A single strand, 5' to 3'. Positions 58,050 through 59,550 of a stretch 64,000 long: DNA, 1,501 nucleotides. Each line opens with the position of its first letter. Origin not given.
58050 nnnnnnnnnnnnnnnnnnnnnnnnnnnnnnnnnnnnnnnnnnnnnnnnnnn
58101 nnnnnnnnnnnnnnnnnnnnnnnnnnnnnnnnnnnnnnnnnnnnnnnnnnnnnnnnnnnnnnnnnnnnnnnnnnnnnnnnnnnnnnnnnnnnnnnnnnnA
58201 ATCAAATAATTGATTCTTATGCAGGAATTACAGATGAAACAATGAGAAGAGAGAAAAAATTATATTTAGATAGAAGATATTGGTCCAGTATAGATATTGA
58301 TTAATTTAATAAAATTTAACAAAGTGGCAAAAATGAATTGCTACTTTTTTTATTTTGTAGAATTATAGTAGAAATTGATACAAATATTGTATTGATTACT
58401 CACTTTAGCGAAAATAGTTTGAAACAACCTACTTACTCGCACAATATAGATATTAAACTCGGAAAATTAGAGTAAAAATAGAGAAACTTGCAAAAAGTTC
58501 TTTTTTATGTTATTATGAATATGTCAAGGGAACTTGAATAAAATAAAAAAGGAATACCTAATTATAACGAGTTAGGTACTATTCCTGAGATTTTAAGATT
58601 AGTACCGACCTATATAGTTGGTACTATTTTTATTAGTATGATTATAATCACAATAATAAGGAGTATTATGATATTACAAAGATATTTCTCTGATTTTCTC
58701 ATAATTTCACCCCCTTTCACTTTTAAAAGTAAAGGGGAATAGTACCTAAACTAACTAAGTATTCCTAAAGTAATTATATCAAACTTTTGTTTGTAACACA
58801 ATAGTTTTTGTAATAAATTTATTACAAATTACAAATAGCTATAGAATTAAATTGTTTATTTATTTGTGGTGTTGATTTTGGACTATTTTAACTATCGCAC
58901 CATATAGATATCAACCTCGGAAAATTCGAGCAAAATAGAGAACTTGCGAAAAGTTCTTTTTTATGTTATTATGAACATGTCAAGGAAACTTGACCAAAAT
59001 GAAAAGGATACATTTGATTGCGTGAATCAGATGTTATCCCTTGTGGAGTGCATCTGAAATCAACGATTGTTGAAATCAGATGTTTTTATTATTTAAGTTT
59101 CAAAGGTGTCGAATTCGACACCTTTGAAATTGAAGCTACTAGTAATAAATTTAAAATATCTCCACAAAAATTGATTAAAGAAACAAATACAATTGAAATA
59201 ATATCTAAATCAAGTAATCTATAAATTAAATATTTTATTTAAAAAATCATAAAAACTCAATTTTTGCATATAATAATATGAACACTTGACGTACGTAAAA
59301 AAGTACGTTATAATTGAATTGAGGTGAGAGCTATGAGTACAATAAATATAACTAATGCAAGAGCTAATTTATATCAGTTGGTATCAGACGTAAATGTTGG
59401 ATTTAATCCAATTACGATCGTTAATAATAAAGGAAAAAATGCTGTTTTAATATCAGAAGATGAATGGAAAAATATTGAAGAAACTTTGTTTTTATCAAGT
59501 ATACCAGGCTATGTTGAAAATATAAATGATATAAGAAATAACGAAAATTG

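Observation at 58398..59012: Candidate type I toxin-antitoxin: a 30-aa hydrophobic peptide convergent with a small terminated RNA, flanked by a duplicated promoter module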

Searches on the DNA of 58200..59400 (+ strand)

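Call 5: search_rna_families(source=window, start=58200, end=59400, threshold=evalue, max_evalue=10, show_alignments=3)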
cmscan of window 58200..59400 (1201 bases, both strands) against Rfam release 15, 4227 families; matches with E-value up to 10: 14.
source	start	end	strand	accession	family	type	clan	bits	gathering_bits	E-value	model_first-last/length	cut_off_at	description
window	58652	58710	-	RF01600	snoR25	Gene; snRNA; snoRNA; CD-box;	-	23.8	50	0.65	1-70/70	no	small nucleolar RNA snoR25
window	58580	58658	-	RF00338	snoR53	Gene; snRNA; snoRNA; CD-box;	CL00080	23.3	70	2.6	1-91/91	no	Small nucleolar RNA snR53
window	58704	58802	-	RF01470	rli38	Gene; sRNA;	-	21.4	49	3.4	1-150/150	no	Listeria sRNA rli38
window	58203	58282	+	RF00225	IRES_Tobamo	Cis-reg; IRES;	-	17.6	50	8.2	1-151/151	no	Tobamovirus internal ribosome entry site (IRES)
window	59053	59076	-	RF01355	CRISPR-DR26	Gene; CRISPR;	-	17.4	39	6.6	1-25/25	no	CRISPR RNA direct repeat element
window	59093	59139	-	RF02625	WsnRNA46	Gene; sRNA;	-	17.3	65.3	3.5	1-151/151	no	Wolbachia sRNA 46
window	59093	59134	-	RF03789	MIR5269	Gene; miRNA;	-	17.2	60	6.7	1-80/80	no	MIR5269 microRNA precursor family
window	58351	58385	-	RF03731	mir-7371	Gene; miRNA;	-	16.9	62.6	9.8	1-59/59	no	mir-7371 microRNA precursor family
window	58653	58723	-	RF01689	AdoCbl-II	Cis-reg; riboswitch;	CL00101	16.4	36.5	1.8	1-81/81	no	AdoCbl-II (Cobalamin/B12) riboswitch aptamer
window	58500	58551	-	RF03313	mir-1468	Gene; miRNA;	-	16.4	95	7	18-69/86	no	mir-1468 microRNA precursor family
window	59043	59131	-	RF01620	ceN125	Gene; snRNA; snoRNA; HACA-box;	-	16.3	60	1.5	1-136/136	no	Nematode snoRNA ceN125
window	59098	59129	-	RF04209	MIR7533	Gene; miRNA;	-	16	230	2.2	1-249/249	no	MIR7533 microRNA precursor family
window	58600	58635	-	RF02897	S808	Gene; sRNA;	-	11.4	76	5.6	157-194/255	no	Staphylococcus sRNA 808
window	59099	59128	+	RF04207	MIR5048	Gene; miRNA;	-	10.7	160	8.9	1-356/356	no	MIR5048 microRNA precursor family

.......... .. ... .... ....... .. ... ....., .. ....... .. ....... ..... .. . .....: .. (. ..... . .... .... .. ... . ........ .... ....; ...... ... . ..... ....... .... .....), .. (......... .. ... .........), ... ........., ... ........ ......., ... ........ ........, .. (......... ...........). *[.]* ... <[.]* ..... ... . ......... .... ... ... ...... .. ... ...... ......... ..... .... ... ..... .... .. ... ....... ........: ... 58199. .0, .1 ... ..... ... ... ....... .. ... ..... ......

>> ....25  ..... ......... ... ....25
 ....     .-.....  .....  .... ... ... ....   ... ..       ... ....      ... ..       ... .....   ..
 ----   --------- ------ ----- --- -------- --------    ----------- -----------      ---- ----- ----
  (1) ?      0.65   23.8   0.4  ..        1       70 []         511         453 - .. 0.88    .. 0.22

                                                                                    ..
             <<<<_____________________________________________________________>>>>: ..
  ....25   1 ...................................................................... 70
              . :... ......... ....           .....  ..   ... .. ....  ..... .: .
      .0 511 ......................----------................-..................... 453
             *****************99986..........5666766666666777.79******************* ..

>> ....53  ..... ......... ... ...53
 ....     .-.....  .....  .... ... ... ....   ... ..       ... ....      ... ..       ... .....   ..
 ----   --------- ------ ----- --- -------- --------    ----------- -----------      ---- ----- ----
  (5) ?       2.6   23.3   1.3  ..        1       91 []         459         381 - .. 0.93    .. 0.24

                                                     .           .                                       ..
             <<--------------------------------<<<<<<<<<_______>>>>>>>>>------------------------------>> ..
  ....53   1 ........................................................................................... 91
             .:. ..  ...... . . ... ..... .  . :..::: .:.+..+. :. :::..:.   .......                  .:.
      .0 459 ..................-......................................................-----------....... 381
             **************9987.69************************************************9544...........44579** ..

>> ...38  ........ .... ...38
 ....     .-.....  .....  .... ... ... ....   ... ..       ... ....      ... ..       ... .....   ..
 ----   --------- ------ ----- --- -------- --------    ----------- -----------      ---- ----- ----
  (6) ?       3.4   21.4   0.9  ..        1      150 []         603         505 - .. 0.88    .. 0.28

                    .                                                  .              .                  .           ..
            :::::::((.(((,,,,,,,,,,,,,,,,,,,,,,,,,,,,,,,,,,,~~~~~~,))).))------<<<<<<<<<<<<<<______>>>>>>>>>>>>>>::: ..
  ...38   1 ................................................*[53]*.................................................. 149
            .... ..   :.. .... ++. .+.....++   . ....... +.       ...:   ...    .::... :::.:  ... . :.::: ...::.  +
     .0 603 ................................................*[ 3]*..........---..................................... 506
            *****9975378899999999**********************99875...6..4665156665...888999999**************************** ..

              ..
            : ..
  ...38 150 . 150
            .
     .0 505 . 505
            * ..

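Call 56: build_rna_model(alignment_id=A2, structure=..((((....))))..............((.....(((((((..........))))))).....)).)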
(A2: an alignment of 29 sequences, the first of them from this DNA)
Model R1 built from alignment A2 (29 sequences, 67 columns); structure: as given.
model positions 64; base pairs 13; branch points 1; effective number of sequences 3.31; information 0.875 bits per position. Calibrated on 0.2 Mb of random sequence (short: E-values are rough).
structure used (alignment columns):
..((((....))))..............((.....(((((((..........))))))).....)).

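Call 57: search_with_rna_model(model_id=R1, sources=[window, L001, L002, L003, L004, L005, L006, L007, L008, L009, L010, L011, L012, L013, L014, L015, L016, L017, L018, L019, L020, L021, L022, L023, L024, L025, L026, L027, L028, L029, L030, L031, L032, L033, L034, L035, L036, L037, L038, L039, L040, L041, L042, L043, L044, L045, L046, L047, L048], max_evalue=1)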
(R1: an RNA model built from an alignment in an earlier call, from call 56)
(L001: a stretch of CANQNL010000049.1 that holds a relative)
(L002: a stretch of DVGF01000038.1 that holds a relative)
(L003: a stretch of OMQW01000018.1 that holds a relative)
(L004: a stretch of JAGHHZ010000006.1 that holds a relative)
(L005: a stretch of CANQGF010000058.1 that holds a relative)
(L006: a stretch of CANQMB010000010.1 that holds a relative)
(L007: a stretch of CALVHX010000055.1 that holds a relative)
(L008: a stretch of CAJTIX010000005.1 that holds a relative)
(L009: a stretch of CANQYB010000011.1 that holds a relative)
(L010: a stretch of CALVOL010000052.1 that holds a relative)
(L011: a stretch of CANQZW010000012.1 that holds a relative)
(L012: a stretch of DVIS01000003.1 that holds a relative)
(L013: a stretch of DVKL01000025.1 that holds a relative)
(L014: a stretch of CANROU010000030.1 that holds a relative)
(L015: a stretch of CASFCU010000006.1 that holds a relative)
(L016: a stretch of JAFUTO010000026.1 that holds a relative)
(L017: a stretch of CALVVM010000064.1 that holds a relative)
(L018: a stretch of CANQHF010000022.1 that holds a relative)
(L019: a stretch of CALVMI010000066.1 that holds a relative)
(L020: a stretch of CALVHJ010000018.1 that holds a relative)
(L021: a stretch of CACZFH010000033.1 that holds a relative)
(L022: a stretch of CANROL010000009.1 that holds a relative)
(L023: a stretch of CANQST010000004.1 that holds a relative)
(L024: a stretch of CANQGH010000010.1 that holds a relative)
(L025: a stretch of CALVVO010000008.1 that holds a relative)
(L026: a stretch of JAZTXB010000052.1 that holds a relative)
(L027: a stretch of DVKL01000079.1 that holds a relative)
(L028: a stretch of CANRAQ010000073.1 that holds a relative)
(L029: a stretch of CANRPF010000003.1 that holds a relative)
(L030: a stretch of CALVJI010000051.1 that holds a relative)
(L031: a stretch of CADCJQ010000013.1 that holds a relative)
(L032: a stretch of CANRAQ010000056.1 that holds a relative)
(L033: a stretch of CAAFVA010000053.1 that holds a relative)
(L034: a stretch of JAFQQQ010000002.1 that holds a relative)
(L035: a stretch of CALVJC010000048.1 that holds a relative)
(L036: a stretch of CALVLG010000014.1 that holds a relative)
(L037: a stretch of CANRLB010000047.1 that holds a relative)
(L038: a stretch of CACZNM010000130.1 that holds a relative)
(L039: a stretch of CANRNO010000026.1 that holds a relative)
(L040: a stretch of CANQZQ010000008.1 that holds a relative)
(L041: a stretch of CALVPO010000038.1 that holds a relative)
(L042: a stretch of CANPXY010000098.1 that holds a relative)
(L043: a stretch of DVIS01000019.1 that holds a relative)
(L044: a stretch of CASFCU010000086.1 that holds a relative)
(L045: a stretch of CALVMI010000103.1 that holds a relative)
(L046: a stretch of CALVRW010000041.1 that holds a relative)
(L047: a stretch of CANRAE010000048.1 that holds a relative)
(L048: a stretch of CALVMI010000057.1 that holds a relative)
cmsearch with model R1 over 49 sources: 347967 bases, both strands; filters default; matches with E-value up to 1: 68.
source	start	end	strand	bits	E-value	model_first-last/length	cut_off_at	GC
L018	2424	2487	+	83.5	4.3e-14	1-64/64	no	0.33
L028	3599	3662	-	83.1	5.3e-14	1-64/64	no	0.31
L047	205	268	+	82.4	7.1e-14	1-64/64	no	0.31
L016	1352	1416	+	82.2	7.8e-14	1-64/64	no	0.34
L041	2872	2936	+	81.7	9.7e-14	1-64/64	no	0.35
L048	3534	3598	+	81.7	9.7e-14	1-64/64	no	0.35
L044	6611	6675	-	81.3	1.2e-13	1-64/64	no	0.32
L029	3955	4018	+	80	2.2e-13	1-64/64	no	0.34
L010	53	118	-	79.7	2.5e-13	1-64/64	no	0.32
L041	628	693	+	79.7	2.5e-13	1-64/64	no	0.32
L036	1749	1815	-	78.8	3.7e-13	1-64/64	no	0.31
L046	121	187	-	78.8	3.7e-13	1-64/64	no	0.31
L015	455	519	+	78.6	4.1e-13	1-64/64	no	0.35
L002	5090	5154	+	78.6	4.1e-13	1-64/64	no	0.35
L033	557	620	-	78.6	4.2e-13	1-64/64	no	0.34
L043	4104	4167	+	78.5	4.3e-13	1-64/64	no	0.3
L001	6154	6217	-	78.4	4.6e-13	1-64/64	no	0.31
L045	4247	4311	+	78.1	5.3e-13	1-64/64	no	0.38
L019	4761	4824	+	77.6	6.7e-13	1-64/64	no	0.36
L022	3900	3963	+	77.4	7.2e-13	1-64/64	no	0.28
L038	50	113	+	77.4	7.3e-13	1-64/64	no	0.33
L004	4227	4290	+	77.3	7.5e-13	1-64/64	no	0.38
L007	331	395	-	77.2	8e-13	1-64/64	no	0.34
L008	5110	5174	+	76.9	8.9e-13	1-64/64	no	0.32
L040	153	215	+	76.3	1.2e-12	1-64/64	no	0.33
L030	327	392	-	75.5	1.7e-12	1-64/64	no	0.29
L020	1239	1303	-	75.2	2e-12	1-64/64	no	0.35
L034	3609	3671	-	75.2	2e-12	1-64/64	no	0.33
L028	4031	4096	-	75.1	2.1e-12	1-64/64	no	0.32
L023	2498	2561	+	73.2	4.9e-12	1-64/64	no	0.36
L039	267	330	+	72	8.5e-12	1-64/64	no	0.27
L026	2166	2230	+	71.3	1.2e-11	1-64/64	no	0.32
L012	2700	2763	-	69.9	2.3e-11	1-64/64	no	0.39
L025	3654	3717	-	69.9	2.3e-11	1-64/64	no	0.39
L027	3406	3469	+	69.9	2.3e-11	1-64/64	no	0.39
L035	2358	2421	-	69.9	2.3e-11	1-64/64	no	0.39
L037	398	460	-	68.9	3.6e-11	1-64/64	no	0.33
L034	3148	3211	-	68.6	4.1e-11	1-64/64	no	0.36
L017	214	277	+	68.5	4.4e-11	1-64/64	no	0.34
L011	7484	7546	+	66.9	9.1e-11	1-64/64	no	0.38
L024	2492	2557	-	66.6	1e-10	1-64/64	no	0.38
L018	157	219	+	66.5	1.1e-10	1-64/64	no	0.37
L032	444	506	-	65.9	1.5e-10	1-64/64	no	0.38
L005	7777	7840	+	64.1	3.3e-10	1-64/64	no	0.33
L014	155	218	+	64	3.4e-10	1-64/64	no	0.38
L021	3716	3778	-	63.8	3.9e-10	1-64/64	no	0.4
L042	1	61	-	60.6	1.7e-09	1-58/64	3'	0.34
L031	6947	7009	+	59.2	3.2e-09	1-64/64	no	0.32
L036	2107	2170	-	58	5.5e-09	1-64/64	no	0.38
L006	3441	3499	+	56.7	1e-08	1-59/64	3'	0.36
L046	2509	2572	+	48.7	4.2e-07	1-64/64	no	0.27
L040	4487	4549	+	44.5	2.9e-06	1-64/64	no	0.21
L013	498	535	-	40.7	1.6e-05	1-64/64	no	0.24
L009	1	27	-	40.7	1.7e-05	1-27/64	3'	0.26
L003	5885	5904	+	28.4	0.0048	1-20/64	3'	0.35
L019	4881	4919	+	25.1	0.022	1-64/64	no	0.33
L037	169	234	+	24.5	0.03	1-64/64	no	0.26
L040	379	439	-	23.7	0.043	1-64/64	no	0.25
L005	3988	4035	-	21.5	0.12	1-64/64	no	0.21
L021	570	627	+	20.4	0.19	1-64/64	no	0.21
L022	3925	3987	-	19.4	0.31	1-64/64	no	0.32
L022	4129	4187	-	19.2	0.34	1-64/64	no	0.24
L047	435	494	-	19.1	0.36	1-64/64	no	0.3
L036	6998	7068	-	18.2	0.54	1-64/64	no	0.31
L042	1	34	+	17.8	0.64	32-64/64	5'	0.38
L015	526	576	-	17.2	0.85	18-63/64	no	0.22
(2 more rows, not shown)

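Call 59: search_dna_similar(query=window:58445-59092:+, collection=plasmids, mode=distant, max_rows=10)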
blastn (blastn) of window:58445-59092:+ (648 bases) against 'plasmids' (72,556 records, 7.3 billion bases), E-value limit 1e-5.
No match.
